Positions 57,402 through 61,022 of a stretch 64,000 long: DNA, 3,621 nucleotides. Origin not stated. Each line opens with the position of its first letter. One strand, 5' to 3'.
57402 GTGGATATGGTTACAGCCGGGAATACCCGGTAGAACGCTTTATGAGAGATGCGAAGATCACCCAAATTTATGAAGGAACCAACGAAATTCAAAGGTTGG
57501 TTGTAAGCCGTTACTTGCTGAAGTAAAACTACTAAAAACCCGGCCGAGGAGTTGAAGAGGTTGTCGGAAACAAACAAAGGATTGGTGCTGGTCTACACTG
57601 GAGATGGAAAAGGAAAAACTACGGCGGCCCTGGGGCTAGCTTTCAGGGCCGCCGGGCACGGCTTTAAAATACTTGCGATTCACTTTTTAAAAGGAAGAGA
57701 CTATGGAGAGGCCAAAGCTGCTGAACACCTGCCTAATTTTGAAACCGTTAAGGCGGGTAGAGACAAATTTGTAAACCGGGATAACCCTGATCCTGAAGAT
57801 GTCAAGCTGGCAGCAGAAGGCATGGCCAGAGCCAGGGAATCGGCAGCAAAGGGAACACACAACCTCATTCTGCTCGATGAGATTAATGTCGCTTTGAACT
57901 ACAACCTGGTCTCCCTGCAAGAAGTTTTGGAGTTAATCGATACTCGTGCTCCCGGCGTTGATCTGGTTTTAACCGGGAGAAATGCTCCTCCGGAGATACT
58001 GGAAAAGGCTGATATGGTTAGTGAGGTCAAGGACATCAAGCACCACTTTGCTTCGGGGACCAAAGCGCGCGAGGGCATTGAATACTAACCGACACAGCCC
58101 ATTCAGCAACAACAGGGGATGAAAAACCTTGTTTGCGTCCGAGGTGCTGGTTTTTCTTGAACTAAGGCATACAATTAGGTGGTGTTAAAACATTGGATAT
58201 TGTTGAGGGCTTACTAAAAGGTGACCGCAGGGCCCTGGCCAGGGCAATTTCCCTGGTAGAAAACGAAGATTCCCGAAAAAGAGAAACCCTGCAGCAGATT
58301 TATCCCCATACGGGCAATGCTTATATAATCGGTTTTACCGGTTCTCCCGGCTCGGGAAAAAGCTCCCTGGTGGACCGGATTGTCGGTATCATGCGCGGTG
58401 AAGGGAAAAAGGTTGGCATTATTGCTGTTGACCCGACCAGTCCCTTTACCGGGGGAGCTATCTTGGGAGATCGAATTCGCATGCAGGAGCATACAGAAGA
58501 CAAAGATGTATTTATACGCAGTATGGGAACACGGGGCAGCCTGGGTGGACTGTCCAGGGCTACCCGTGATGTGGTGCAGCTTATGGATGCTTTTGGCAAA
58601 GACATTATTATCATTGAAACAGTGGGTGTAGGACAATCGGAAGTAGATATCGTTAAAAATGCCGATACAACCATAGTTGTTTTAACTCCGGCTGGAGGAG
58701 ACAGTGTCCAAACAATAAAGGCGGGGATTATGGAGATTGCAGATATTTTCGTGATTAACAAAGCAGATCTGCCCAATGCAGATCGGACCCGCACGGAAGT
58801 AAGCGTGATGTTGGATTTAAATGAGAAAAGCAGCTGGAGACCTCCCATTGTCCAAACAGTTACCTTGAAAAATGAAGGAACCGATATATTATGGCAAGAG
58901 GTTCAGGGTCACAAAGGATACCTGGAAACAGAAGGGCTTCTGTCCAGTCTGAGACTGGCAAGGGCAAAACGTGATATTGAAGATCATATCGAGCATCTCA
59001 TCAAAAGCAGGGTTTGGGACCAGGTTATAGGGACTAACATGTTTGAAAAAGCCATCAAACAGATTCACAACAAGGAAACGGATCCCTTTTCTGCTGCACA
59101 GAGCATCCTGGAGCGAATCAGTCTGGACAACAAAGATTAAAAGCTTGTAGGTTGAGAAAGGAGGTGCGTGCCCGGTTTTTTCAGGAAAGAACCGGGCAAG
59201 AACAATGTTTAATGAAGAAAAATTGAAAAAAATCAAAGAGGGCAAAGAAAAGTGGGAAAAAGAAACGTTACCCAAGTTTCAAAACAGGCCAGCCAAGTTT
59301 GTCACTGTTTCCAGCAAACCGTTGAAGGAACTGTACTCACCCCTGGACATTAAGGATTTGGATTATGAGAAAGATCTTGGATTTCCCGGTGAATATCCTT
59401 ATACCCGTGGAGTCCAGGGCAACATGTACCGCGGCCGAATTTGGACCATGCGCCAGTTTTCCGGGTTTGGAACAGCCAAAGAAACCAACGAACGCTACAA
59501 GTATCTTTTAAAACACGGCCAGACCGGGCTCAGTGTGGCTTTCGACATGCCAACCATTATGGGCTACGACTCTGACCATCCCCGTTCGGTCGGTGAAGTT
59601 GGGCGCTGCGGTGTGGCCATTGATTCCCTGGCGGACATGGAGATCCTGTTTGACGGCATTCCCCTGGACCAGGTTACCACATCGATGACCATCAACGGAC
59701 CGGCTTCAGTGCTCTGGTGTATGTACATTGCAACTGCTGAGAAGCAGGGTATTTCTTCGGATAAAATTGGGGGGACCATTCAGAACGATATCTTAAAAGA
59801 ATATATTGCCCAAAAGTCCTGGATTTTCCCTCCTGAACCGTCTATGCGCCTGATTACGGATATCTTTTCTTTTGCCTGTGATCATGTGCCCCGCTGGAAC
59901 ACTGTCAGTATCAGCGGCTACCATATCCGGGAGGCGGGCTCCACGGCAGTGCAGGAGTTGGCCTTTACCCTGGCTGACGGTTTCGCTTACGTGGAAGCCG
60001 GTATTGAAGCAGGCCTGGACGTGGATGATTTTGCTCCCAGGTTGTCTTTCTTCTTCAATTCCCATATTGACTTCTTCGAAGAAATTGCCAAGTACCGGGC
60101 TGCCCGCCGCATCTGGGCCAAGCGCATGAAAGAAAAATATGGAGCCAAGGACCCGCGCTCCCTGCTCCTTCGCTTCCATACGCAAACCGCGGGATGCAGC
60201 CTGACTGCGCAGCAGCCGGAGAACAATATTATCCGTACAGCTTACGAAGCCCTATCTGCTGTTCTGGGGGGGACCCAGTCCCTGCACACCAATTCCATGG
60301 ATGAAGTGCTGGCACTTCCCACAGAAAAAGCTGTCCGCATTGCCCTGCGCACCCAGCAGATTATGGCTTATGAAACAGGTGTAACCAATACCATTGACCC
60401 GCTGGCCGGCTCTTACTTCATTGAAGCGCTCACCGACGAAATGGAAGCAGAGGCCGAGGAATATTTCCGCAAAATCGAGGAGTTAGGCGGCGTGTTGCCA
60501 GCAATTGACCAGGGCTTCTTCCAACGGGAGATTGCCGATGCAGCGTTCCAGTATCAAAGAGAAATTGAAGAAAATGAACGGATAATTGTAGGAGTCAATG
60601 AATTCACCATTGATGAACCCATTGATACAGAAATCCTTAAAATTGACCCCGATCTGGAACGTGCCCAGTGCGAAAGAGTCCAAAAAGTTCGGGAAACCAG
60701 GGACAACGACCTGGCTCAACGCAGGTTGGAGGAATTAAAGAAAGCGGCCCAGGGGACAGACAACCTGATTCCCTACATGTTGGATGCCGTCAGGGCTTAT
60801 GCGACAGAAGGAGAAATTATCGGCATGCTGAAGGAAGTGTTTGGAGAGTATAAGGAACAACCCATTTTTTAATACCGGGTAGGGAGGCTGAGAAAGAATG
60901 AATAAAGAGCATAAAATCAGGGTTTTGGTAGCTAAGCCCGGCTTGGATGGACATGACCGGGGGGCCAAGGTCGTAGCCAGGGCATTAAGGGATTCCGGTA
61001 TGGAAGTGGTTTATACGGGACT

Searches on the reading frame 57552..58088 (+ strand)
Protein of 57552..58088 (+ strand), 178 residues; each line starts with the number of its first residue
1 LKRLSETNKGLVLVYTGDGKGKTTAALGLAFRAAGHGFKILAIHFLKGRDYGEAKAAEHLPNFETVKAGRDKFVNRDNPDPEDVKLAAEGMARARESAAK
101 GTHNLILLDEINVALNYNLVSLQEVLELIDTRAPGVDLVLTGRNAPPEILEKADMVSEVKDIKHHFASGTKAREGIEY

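Call 86: search_protein_families(library=pfam, proteins=[window:57552-58088:+], max_evalue=0.00001)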
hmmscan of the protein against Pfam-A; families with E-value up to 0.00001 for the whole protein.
window:57552-58088:+ (178 aa): 1 family
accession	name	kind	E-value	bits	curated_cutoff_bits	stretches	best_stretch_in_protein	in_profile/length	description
PF02572.21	CobA_CobO_BtuR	-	2.8e-61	207.1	25.7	1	8-178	1-172/172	ATP:corrinoid adenosyltransferase BtuR/CobO/CobP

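Call 88: find_encoding_contigs(protein=window:57552-58085:+, flank=3000, max_places=8)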
Protein seq(178 aa) (178 aa): 1 contig read that carries it; 1 place shown.
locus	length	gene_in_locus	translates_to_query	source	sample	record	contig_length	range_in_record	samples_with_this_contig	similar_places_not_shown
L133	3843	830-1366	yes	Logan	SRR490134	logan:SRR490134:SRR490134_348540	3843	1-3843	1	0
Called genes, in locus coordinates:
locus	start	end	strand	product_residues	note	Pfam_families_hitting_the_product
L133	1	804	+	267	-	?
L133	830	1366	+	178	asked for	PF02572:CobA_CobO_BtuR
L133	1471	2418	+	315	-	PF03308:MeaB, PF02492:cobW (weak)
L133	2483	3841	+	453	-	?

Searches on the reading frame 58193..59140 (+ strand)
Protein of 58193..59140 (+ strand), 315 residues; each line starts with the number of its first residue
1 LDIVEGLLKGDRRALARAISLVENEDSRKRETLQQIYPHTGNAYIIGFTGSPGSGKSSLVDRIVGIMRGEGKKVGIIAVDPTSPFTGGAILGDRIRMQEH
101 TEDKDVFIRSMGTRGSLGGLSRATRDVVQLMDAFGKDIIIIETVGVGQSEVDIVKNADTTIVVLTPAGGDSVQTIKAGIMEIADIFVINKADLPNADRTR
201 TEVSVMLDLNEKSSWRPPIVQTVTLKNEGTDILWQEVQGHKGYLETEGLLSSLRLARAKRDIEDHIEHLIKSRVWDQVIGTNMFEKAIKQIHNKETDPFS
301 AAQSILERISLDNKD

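Call 86: search_protein_families(library=pfam, proteins=[window:58193-59140:+], max_evalue=0.00001)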
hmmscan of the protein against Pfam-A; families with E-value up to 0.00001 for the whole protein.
window:58193-59140:+ (315 aa): 2 families
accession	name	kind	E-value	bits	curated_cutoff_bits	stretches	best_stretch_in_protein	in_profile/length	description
PF03308.22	MeaB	-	4.9e-95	318.1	23.1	1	15-276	1-270/273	Methylmalonyl Co-A mutase-associated GTPase MeaB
PF02492.25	cobW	-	1.2e-06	28.6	20.7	0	45-202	2-164/180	CobW/HypB/UreG, nucleotide-binding domain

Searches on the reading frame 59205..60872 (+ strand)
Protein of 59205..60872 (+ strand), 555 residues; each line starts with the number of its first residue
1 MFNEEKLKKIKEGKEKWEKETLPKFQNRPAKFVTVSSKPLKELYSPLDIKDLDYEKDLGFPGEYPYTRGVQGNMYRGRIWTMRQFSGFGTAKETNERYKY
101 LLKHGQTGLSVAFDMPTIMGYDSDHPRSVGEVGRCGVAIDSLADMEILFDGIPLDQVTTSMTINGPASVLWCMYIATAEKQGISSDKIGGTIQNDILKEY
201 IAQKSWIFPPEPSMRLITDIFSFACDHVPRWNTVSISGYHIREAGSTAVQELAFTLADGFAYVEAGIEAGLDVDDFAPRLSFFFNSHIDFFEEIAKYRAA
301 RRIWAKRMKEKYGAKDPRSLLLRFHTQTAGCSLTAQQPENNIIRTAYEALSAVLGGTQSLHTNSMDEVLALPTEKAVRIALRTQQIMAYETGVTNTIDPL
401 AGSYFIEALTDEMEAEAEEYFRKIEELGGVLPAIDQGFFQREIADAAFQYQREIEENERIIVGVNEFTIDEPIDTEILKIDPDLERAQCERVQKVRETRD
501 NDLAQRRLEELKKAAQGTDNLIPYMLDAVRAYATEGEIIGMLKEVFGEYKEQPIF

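Call 86: search_protein_families(library=pfam, proteins=[window:59205-60872:+], max_evalue=0.00001)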
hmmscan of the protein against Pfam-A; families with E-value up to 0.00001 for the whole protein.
window:59205-60872:+ (555 aa): 1 family
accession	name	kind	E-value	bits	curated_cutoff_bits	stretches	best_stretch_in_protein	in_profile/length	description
PF01642.28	MM_CoA_mutase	-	1.2e-229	763.6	22.1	1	34-547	2-512/512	Methylmalonyl-CoA mutase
